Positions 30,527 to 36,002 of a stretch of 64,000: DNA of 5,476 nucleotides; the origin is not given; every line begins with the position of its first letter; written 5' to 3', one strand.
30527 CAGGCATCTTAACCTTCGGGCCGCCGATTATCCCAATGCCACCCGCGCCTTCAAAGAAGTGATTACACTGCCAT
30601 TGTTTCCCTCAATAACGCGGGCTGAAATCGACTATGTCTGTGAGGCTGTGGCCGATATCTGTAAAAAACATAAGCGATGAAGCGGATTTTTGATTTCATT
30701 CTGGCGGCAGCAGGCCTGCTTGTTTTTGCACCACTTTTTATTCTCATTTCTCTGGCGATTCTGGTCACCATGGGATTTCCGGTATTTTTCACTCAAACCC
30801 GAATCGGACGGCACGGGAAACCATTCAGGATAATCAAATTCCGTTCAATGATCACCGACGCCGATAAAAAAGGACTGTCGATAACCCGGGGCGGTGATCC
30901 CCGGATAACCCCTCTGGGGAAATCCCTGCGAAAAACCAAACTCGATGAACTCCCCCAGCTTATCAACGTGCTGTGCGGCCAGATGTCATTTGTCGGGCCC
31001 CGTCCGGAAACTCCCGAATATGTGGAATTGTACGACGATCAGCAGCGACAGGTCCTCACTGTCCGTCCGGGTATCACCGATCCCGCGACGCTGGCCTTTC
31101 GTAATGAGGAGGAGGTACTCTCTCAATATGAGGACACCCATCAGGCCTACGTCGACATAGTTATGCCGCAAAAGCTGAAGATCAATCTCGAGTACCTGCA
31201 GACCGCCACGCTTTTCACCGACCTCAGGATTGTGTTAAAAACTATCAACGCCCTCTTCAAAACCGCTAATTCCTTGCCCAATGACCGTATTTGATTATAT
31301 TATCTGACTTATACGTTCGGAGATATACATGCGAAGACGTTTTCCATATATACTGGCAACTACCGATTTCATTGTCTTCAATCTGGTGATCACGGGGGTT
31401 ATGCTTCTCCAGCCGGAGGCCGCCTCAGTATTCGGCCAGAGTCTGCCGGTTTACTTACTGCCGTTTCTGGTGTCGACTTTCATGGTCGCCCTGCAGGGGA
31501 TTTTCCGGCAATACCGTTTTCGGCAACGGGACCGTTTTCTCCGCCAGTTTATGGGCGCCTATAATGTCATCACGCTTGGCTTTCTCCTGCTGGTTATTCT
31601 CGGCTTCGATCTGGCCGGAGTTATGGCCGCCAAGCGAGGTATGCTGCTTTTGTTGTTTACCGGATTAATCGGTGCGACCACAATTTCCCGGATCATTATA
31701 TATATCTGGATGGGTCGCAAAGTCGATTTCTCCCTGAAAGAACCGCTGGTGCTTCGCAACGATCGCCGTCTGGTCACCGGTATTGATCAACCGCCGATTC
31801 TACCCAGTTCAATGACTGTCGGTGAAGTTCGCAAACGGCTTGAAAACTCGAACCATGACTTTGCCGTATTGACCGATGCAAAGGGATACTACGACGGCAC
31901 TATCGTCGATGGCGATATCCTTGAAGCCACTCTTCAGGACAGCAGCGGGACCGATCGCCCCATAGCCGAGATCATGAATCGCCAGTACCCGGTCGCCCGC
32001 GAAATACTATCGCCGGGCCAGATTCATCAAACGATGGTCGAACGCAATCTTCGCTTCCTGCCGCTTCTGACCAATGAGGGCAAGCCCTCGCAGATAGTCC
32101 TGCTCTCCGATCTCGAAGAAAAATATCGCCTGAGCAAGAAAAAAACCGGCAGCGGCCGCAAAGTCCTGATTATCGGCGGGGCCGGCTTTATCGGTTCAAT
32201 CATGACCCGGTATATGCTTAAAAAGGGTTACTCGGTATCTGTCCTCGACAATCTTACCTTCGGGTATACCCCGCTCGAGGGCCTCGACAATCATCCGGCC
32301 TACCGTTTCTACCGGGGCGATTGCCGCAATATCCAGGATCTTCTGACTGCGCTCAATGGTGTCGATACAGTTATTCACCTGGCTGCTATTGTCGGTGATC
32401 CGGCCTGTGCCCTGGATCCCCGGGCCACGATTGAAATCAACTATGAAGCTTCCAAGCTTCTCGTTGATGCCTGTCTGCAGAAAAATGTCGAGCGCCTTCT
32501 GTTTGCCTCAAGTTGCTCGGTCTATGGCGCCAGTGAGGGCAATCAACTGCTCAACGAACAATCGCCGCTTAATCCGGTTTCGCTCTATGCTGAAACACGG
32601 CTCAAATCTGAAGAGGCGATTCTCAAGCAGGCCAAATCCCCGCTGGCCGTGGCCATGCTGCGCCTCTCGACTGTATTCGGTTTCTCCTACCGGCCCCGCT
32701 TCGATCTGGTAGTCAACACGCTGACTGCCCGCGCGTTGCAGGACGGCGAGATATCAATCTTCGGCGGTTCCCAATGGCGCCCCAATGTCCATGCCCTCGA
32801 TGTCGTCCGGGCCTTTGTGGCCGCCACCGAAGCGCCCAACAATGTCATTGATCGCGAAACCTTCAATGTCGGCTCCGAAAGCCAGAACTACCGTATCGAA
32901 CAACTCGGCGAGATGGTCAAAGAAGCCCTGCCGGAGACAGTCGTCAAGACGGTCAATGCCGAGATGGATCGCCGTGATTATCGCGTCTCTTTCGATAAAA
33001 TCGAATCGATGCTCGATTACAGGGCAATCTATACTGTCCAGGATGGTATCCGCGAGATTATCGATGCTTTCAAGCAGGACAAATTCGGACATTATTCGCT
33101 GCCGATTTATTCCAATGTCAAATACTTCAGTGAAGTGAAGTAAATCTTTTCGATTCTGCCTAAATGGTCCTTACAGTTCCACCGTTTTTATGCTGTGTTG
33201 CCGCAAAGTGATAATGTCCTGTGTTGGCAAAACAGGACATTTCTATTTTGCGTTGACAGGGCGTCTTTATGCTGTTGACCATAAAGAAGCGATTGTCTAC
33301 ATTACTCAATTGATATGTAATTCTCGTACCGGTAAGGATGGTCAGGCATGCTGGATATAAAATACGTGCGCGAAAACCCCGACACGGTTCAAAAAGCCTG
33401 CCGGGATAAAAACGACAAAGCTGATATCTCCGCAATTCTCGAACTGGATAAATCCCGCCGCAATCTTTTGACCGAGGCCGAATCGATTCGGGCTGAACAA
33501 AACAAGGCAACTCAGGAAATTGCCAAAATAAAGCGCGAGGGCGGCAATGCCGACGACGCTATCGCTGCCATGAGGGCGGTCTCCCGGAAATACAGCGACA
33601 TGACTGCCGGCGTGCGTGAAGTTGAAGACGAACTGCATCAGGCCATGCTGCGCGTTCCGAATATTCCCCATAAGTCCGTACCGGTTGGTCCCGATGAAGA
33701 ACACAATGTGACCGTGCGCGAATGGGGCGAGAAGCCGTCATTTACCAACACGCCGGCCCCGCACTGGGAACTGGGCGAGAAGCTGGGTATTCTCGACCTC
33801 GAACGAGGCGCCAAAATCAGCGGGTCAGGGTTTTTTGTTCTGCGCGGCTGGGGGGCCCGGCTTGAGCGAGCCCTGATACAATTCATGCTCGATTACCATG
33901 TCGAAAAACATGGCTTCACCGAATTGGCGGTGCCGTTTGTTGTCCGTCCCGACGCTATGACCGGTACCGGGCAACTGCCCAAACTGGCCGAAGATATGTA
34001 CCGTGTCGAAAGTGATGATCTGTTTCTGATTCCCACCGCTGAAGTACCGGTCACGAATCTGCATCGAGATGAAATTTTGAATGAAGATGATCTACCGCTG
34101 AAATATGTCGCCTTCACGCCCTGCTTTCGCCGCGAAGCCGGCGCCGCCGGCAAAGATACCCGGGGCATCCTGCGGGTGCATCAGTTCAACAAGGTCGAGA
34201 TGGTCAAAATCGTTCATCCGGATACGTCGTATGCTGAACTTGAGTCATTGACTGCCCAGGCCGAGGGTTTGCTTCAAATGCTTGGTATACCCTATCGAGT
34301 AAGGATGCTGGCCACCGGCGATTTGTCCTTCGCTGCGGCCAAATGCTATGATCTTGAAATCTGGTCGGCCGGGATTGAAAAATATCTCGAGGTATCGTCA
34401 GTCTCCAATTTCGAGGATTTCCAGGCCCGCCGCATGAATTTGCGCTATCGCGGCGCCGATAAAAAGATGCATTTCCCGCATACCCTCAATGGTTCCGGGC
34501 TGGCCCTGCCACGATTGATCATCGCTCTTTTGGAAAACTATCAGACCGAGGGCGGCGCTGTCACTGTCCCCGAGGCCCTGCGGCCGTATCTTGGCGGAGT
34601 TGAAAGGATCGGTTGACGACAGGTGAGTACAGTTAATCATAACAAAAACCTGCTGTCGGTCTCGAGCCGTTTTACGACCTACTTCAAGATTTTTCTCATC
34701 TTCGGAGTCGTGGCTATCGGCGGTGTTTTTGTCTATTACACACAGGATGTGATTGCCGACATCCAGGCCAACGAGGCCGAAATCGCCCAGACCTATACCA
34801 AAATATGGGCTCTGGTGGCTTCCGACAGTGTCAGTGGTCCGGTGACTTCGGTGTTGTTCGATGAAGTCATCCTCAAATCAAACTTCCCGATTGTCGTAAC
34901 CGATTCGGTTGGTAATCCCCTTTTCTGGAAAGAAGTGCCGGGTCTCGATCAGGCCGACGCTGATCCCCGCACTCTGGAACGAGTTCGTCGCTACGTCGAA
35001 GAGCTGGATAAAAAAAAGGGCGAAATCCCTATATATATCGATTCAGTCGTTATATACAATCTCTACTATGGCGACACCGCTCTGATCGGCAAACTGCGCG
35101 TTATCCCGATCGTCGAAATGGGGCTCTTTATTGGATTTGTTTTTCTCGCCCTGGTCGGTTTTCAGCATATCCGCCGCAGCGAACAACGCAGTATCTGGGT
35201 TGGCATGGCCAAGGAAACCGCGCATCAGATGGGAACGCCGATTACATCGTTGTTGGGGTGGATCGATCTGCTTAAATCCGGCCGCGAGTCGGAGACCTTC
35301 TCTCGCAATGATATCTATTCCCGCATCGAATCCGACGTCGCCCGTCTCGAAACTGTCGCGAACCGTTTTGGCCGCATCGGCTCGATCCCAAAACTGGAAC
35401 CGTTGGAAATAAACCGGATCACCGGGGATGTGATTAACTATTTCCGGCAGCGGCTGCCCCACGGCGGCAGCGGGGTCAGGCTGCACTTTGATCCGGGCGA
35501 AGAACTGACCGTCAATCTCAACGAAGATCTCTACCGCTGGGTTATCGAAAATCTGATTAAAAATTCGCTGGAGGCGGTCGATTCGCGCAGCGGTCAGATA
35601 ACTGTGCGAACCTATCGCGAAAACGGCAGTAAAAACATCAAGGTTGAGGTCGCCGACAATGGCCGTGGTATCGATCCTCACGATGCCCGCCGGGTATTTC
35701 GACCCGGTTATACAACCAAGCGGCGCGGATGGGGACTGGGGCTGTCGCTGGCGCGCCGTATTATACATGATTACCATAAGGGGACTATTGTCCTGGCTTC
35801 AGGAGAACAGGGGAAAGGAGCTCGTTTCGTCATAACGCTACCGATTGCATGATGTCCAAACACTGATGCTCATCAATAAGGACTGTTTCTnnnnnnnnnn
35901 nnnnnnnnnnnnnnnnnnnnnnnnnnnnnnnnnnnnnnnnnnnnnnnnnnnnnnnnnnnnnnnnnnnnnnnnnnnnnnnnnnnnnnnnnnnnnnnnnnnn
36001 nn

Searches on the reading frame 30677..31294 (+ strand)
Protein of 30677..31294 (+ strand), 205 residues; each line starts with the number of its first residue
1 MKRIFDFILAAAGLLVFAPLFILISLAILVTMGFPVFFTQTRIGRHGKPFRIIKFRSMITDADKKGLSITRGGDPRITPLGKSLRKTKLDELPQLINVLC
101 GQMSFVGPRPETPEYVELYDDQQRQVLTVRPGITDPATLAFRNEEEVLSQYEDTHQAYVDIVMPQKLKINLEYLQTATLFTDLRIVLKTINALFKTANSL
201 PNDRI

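Call 20: search_protein_families(library=pfam, proteins=[window:30677-31294:+], max_evalue=0.0001)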
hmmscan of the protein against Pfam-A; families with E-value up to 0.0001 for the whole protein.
window:30677-31294:+ (205 aa): 1 family
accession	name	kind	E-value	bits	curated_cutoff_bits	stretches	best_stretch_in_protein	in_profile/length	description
PF02397.22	Bac_transf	-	1.1e-60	204.7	27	1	2-194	1-178/179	Bacterial sugar transferase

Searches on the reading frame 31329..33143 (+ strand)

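Call 20: search_protein_families(library=pfam, proteins=[window:31329-33143:+], max_evalue=0.0001)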
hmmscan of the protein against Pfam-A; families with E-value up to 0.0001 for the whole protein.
window:31329-33143:+ (604 aa): 8 families
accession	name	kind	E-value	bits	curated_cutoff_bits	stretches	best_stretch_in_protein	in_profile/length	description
PF01370.27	Epimerase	-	4.5e-47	160.9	20.9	1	279-515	1-240/240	NAD dependent epimerase/dehydratase family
PF16363.11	GDP_Man_Dehyd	-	4.6e-27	95.8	27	1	280-576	1-331/332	GDP-mannose 4,6 dehydratase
PF01073.25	3Beta_HSD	-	1.2e-20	74.2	22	1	280-463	1-195/280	3-beta hydroxysteroid dehydrogenase/isomerase family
PF04321.23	RmlD_sub_bind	-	3.3e-15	56.4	27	1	278-529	2-227/287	RmlD substrate binding domain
PF00571.33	CBS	-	7.9e-09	36.2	24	0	212-262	1-51/57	CBS domain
PF13460.12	NAD_binding_10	-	5.1e-07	30.2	27.2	1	283-415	1-118/184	NAD(P)H-binding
PF02719.21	Polysacc_synt_2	-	8.2e-07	28.9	20.2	1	279-395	1-128/293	Polysaccharide biosynthesis protein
PF05368.20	NmrA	-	4.5e-05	23.6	27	1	277-397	3-109/298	NmrA-like family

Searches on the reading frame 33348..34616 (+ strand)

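Call 20: search_protein_families(library=pfam, proteins=[window:33348-34616:+], max_evalue=0.0001)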
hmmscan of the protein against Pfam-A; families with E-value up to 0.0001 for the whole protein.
window:33348-34616:+ (422 aa): 2 families
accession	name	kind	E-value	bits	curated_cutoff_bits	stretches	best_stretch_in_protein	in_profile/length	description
PF00587.30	tRNA-synt_2b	-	1.8e-44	152.4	29.3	1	218-398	1-179/179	tRNA synthetase class II core domain (G, H, P, S and T)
PF02403.27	Seryl_tRNA_N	-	3.2e-30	105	28.2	1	1-107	1-108/108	Seryl-tRNA synthetase N-terminal domain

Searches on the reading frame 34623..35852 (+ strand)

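Call 20: search_protein_families(library=pfam, proteins=[window:34623-35852:+], max_evalue=0.0001)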
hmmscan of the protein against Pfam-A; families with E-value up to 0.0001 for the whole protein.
window:34623-35852:+ (409 aa): 2 families
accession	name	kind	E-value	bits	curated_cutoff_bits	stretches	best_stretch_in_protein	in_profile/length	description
PF02518.31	HATPase_c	-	2e-20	73.7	26.4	1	302-408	4-109/111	Histidine kinase-, DNA gyrase B-, and HSP90-like ATPase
PF13589.12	HATPase_c_3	-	3.6e-05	24.2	25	1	307-367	6-62/137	Histidine kinase-, DNA gyrase B-, and HSP90-like ATPase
